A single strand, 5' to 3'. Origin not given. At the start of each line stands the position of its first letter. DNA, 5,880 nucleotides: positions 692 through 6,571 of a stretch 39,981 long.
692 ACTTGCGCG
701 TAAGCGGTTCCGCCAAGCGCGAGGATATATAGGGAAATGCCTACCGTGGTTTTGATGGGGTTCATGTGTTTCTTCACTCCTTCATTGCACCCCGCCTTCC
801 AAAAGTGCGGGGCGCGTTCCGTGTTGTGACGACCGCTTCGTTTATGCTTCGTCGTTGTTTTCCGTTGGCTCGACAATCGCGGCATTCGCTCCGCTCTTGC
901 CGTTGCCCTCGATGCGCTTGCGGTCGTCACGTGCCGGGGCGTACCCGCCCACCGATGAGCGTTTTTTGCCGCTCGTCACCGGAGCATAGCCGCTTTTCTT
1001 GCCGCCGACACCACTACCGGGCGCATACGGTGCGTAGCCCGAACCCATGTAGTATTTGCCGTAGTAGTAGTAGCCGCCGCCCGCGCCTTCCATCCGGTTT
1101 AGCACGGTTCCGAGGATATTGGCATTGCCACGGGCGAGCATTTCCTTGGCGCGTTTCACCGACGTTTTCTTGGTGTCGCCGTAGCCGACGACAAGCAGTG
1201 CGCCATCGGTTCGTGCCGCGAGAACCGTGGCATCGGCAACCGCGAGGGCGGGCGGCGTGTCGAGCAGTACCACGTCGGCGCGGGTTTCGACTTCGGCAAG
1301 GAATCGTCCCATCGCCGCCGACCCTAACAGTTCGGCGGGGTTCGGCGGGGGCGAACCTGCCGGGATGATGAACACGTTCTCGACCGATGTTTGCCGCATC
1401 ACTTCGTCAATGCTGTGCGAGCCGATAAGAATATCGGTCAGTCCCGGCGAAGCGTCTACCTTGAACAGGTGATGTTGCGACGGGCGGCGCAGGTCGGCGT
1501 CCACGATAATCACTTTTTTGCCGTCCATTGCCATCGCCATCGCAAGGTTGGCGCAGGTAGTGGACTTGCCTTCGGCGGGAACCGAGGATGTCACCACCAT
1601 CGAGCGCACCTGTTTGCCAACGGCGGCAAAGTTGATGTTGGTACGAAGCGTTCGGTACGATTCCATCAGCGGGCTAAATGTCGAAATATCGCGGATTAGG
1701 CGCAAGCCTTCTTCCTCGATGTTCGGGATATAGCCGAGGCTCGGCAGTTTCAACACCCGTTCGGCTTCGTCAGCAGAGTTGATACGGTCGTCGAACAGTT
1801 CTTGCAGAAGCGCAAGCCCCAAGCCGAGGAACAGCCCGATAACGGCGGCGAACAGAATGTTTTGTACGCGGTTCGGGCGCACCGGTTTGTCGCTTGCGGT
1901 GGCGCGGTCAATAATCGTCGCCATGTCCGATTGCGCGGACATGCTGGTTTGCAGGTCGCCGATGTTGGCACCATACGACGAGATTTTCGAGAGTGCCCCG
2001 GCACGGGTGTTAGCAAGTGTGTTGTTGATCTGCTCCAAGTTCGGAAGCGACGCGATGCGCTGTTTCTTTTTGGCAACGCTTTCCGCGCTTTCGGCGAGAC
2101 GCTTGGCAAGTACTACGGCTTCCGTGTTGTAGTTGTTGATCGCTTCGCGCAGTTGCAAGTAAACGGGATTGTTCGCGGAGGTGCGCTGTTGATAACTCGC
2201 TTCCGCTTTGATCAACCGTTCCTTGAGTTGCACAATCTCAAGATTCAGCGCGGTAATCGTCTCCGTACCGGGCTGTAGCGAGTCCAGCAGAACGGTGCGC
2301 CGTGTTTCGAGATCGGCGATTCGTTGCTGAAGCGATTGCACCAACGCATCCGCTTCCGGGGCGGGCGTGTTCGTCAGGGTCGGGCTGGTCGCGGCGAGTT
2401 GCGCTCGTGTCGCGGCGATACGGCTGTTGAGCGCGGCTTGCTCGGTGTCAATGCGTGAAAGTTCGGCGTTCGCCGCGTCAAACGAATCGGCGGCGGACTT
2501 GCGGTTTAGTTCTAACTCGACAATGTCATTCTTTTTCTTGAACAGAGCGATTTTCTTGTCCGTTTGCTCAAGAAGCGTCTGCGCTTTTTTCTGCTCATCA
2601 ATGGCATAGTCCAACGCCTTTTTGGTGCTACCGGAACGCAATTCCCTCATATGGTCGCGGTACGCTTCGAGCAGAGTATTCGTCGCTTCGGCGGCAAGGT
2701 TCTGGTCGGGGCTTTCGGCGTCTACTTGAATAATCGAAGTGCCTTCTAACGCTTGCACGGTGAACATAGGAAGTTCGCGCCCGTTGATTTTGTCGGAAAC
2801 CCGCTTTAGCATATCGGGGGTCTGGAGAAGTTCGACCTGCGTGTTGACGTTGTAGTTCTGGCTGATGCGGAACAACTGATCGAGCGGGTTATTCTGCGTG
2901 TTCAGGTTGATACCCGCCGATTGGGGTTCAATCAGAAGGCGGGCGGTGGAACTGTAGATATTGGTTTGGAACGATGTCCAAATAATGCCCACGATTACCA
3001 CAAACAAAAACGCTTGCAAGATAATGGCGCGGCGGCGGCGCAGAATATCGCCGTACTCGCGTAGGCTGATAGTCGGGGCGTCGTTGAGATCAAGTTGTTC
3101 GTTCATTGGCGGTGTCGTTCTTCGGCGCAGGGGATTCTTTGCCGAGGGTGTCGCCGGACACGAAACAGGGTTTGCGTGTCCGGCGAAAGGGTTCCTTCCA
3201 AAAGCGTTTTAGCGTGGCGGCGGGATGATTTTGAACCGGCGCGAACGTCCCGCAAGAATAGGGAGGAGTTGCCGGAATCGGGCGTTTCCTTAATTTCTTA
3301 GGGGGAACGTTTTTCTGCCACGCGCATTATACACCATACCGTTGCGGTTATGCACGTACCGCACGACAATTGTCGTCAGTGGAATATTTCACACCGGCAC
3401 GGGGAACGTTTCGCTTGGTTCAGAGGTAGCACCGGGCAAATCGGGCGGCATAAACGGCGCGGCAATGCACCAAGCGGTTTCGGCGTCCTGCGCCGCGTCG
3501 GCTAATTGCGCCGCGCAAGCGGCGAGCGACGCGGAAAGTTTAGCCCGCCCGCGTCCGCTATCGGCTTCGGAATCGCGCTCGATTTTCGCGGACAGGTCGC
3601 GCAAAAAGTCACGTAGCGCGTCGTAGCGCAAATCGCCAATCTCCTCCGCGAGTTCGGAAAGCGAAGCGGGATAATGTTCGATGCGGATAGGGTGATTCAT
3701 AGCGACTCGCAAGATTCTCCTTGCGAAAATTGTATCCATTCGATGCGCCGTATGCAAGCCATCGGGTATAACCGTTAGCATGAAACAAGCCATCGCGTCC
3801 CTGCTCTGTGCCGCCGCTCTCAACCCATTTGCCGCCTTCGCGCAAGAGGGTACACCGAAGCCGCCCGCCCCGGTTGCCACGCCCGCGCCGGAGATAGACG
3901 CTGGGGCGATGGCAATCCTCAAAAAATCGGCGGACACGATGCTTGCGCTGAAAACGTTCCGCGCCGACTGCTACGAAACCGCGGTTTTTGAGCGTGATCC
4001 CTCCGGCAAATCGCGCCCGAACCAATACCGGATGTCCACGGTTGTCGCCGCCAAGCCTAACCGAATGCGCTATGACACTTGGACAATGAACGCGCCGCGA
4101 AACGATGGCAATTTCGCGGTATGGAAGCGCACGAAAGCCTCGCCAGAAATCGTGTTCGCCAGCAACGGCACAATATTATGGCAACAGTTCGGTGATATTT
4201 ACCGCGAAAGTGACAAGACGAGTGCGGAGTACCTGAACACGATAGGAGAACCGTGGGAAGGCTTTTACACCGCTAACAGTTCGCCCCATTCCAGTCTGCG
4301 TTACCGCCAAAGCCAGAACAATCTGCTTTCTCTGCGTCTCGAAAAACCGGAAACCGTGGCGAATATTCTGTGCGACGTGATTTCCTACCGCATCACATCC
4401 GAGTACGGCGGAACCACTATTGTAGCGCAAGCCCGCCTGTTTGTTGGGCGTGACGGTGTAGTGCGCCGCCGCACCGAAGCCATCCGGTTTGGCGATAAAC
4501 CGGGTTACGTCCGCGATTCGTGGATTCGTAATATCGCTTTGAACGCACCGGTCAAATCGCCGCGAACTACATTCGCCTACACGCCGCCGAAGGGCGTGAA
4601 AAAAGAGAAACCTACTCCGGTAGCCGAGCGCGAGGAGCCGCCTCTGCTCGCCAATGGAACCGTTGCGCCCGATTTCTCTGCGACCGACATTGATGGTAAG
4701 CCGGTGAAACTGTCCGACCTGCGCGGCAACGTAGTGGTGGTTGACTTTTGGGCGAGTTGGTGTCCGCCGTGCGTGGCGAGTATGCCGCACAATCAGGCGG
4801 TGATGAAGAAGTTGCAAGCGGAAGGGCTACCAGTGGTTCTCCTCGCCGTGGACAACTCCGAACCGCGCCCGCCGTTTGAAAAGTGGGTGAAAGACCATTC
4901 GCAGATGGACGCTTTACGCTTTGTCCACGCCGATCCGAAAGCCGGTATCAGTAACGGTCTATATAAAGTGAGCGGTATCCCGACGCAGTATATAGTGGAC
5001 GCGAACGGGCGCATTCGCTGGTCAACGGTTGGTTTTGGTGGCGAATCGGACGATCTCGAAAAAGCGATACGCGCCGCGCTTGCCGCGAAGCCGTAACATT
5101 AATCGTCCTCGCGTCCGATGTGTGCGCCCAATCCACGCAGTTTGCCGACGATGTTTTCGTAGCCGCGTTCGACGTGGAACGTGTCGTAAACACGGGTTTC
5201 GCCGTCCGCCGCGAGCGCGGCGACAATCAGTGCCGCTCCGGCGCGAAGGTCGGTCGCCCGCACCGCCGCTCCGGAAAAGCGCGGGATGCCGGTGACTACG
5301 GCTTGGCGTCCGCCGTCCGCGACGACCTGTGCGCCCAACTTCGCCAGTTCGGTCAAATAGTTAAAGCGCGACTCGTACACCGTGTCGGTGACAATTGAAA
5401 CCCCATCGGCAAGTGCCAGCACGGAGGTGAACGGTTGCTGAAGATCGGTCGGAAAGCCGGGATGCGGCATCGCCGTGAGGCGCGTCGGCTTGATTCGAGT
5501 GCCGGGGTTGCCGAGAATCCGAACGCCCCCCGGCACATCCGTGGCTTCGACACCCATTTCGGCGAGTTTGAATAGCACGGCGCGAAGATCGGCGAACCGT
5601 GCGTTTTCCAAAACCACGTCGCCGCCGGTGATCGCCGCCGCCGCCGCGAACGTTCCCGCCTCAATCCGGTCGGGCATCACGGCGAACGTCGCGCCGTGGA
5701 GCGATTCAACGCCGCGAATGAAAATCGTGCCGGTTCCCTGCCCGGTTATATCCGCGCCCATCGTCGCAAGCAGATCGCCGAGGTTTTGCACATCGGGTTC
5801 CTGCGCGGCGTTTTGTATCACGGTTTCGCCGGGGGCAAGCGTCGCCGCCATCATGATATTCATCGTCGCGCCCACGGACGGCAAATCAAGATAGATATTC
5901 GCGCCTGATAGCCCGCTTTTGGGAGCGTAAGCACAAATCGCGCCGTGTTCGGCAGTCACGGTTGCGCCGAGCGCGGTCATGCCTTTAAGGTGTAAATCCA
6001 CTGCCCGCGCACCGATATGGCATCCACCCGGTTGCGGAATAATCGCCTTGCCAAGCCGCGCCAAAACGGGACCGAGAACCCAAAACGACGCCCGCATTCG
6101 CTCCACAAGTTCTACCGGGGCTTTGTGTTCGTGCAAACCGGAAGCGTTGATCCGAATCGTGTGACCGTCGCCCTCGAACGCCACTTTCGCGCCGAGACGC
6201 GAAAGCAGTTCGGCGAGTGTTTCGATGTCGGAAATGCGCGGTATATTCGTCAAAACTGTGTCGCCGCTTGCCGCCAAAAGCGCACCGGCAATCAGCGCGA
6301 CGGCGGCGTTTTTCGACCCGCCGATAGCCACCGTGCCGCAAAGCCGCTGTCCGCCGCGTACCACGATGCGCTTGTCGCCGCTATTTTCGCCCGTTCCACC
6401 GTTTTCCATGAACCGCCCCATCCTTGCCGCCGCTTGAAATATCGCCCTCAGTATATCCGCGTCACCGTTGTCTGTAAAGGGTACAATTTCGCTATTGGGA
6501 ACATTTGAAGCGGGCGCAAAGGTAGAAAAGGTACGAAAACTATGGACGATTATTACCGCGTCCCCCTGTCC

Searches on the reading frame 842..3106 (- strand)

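Call 33: search_protein_families(library=pfam, proteins=[window:842-3106:-], max_evalue=0.001)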
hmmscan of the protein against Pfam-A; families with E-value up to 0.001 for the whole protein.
window:842-3106:- (754 aa): 7 families
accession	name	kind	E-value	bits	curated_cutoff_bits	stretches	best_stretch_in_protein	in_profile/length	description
PF13614.12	AAA_31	-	2.5e-13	50.8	27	1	513-631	14-139/177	AAA domain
PF10609.15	ParA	-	1.6e-12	47.9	27.1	1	503-670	6-173/246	NUBPL iron-transfer P-loop NTPase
PF02706.20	Wzz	-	3e-10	40.7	25.5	1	12-106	2-90/91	Chain length determinant protein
PF13807.11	GNVR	-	2.6e-07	30.9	27.7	1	396-436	41-81/82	G-rich domain on putative tyrosine kinase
PF01656.29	CbiA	-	2.8e-07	31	25.4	1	512-674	10-85/125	CobQ/CobB/MinD/ParA nucleotide binding domain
PF00142.24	Fer4_NifH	-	3e-05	24.1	25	1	513-586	12-89/271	4Fe-4S iron sulfur cluster binding proteins, NifH/frxC family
PF09140.17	MipZ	-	6e-05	22.9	20.7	1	504-618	4-108/262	ATPase MipZ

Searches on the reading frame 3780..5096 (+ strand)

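Call 33: search_protein_families(library=pfam, proteins=[window:3780-5096:+], max_evalue=0.001)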
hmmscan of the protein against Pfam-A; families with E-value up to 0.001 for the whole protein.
window:3780-5096:+ (438 aa): 4 families
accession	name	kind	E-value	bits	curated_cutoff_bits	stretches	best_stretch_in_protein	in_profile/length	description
PF00578.27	AhpC-TSA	-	5.4e-21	75.3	26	1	293-414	2-123/124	AhpC/TSA family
PF08534.16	Redoxin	-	2e-17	63.8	26.6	1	293-428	3-146/148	Redoxin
PF13905.12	Thioredoxin_8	-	1.5e-11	44.9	27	1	316-412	1-94/94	Thioredoxin-like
PF00085.26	Thioredoxin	-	7.6e-08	32.7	23.5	1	317-361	19-60/103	Thioredoxin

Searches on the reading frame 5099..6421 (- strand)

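Call 33: search_protein_families(library=pfam, proteins=[window:5099-6421:-], max_evalue=0.001)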
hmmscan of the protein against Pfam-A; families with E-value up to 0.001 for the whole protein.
window:5099-6421:- (440 aa): 1 family
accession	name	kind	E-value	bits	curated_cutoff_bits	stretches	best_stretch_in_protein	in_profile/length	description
PF00275.25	EPSP_synthase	-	3.1e-93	313.2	22.8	1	21-428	1-417/417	EPSP synthase (3-phosphoshikimate 1-carboxyvinyltransferase)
